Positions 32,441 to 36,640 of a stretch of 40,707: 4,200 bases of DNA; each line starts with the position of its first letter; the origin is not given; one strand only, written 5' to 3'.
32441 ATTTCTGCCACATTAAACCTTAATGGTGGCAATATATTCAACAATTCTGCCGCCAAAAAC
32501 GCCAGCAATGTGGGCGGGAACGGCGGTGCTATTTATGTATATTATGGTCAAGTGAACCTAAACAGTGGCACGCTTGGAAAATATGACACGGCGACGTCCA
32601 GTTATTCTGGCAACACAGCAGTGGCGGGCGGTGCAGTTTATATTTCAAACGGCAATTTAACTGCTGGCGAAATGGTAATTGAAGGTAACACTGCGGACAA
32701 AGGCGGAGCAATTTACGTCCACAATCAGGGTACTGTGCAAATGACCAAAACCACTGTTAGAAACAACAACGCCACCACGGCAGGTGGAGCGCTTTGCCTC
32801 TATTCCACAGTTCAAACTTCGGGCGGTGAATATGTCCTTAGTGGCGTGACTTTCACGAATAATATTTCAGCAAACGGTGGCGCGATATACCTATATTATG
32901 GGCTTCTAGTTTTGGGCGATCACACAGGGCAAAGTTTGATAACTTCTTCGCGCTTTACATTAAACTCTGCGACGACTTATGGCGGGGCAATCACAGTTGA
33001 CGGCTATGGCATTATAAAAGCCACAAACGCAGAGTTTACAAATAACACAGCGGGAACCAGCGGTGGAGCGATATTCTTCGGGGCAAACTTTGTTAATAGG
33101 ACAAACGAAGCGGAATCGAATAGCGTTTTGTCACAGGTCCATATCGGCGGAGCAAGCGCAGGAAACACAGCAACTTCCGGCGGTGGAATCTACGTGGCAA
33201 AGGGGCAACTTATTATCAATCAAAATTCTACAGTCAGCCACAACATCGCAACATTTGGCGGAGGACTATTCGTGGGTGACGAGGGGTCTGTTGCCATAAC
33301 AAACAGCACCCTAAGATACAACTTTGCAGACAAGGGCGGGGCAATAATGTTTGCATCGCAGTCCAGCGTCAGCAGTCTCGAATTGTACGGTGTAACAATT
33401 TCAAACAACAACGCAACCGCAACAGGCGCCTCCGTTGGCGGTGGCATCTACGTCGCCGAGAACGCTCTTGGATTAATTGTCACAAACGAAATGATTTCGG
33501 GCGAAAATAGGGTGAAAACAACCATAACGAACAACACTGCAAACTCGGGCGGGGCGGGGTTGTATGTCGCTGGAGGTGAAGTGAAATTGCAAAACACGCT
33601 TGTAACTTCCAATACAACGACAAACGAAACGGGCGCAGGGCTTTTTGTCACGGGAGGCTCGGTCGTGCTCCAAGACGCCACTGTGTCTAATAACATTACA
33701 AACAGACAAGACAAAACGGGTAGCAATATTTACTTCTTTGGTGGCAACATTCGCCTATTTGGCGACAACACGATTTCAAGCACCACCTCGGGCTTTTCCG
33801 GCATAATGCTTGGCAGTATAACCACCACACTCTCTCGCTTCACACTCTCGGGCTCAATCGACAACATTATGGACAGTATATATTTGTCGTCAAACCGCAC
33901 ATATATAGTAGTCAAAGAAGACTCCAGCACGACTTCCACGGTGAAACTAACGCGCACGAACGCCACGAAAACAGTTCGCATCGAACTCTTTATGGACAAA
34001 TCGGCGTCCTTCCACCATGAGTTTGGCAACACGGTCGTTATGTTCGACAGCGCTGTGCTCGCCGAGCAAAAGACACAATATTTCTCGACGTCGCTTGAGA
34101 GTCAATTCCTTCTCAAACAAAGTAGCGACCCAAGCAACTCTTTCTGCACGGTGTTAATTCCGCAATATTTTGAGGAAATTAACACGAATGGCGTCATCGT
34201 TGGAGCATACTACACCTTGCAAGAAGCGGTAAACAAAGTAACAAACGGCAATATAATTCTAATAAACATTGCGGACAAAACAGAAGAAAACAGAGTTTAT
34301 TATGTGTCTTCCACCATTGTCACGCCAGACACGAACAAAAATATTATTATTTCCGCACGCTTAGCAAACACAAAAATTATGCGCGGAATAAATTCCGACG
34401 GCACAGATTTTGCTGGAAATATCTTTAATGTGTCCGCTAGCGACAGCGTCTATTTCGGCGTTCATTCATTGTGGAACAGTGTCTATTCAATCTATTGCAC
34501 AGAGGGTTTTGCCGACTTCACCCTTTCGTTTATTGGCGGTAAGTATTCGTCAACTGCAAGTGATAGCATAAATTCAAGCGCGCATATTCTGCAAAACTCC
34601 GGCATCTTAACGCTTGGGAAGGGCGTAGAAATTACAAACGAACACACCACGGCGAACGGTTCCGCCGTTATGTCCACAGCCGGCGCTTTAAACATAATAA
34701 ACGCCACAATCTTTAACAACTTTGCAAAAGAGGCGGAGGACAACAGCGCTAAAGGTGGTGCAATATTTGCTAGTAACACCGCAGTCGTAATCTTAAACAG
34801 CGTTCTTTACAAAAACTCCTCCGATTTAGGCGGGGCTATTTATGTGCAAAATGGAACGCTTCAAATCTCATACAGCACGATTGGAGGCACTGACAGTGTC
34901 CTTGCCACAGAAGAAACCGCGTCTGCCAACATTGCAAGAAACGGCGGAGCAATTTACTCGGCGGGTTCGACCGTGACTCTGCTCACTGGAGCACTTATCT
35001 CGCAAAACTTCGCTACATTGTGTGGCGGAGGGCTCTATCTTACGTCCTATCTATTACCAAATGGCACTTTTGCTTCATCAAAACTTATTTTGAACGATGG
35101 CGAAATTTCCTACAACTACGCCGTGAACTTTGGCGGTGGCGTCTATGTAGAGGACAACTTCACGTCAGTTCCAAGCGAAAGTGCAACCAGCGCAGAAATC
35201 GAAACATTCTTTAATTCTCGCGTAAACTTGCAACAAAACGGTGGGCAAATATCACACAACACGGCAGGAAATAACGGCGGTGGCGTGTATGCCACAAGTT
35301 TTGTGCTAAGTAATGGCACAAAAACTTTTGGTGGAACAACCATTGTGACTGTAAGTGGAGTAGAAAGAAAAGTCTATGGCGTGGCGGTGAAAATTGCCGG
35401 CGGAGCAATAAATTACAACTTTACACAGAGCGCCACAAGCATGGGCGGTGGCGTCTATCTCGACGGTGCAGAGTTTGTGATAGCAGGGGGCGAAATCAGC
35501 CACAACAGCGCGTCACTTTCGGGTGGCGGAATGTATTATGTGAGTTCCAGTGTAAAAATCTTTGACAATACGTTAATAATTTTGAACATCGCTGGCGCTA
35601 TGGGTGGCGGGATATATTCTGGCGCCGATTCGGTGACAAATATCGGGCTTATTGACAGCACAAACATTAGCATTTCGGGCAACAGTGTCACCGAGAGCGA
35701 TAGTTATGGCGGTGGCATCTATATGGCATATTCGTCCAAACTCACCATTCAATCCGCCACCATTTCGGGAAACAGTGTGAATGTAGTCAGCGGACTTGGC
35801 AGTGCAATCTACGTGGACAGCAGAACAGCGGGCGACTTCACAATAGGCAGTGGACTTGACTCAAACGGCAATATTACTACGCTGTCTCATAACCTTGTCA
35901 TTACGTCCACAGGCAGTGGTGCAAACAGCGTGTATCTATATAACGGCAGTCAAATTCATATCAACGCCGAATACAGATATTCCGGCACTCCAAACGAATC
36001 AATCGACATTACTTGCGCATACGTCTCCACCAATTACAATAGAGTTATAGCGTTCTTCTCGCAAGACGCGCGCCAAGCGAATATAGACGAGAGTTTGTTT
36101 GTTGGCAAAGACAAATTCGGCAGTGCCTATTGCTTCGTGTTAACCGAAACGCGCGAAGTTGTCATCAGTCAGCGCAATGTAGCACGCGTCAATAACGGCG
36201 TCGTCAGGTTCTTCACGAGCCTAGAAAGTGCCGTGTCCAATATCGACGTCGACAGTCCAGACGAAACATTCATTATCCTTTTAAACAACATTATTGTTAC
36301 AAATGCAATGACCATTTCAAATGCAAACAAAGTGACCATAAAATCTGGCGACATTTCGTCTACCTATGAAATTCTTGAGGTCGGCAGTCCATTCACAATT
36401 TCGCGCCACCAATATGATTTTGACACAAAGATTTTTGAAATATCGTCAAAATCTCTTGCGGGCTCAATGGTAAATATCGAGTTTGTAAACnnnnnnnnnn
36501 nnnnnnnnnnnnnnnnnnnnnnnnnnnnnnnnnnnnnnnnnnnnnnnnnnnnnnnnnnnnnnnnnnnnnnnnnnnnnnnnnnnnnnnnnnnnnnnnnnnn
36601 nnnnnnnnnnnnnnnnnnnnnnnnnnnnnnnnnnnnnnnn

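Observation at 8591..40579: Uninterrupted 31,989-nt ORF encoding a 10,662-aa (about 1.1 MDa) surface protein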

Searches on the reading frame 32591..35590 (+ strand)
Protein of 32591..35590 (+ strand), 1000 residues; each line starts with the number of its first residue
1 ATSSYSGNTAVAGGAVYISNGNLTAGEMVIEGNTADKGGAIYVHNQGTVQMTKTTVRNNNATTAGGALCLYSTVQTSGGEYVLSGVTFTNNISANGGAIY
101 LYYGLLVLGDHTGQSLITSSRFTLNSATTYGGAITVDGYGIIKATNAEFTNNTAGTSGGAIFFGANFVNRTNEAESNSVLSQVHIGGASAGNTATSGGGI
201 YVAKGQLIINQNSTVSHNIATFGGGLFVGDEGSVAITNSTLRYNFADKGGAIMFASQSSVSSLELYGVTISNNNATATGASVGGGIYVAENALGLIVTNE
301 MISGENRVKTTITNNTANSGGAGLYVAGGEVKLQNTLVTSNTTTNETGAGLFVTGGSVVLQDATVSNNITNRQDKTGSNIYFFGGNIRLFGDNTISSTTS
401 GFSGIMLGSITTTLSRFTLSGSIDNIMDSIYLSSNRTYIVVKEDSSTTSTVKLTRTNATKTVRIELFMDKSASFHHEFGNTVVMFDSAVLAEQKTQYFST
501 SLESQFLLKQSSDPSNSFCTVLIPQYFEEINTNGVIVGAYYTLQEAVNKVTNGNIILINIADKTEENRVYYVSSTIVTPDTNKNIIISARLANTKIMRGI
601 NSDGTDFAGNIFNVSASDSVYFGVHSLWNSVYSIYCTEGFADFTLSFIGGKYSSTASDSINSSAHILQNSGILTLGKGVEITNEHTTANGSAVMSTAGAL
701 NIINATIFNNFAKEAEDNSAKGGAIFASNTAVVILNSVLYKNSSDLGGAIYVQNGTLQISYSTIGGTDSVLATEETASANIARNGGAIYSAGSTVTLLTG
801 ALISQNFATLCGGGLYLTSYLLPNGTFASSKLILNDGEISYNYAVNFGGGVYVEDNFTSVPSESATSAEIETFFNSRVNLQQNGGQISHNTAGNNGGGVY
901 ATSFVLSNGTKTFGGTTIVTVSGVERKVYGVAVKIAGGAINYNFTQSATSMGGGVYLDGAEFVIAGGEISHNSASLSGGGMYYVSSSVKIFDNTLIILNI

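Call 5: search_protein_families(library=pfam, proteins=[window:32591-35590:+], max_evalue=0.01)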
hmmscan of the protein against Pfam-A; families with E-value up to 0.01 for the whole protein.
window:32591-35590:+ (1000 aa): 2 families
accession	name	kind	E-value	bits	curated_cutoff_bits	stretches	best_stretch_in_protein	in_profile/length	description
PF02415.23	Chlam_PMP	-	5.6e-14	51.2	20.6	0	86-100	2-17/19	Chlamydia polymorphic membrane protein (Chlamydia_PMP) repeat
PF23283.1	D8C_UMOD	-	0.0023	18.5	27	0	324-373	3-50/88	Uromodulin-like, D8C domain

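Call 39: search_protein_families(library=ncbifam, proteins=[window:32591-35590:+], max_evalue=0.01)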
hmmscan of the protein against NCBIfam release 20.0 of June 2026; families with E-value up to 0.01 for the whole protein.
window:32591-35590:+ (1000 aa): 1 family
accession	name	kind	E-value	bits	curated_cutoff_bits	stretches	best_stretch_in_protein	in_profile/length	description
TIGR01376.1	POMP_repeat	repeat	8e-12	44.4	15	0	888-907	8-28/28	polymorphic outer membrane protein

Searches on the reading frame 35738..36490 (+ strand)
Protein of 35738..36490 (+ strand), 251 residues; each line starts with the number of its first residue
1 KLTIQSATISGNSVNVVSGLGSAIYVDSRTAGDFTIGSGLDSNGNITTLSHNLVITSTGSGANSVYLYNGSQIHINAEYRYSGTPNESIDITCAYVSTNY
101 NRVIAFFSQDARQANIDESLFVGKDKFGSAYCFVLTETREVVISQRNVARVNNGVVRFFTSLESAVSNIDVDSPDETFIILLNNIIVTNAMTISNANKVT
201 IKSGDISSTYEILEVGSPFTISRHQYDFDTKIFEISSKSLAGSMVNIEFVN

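Call 46: search_protein_families(library=pfam, proteins=[window:35738-36490:+], max_evalue=5)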
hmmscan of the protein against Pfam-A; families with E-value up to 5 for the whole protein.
window:35738-36490:+ (251 aa): 1 family
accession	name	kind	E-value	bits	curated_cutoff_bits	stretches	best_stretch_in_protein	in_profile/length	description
PF22151.2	Fer4_NDSU1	-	0.059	13.3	23.8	1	12-31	5-24/51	NADH-ubiquinone oxidoreductase NDSU1/NuoG-like, 4Fe-4S domain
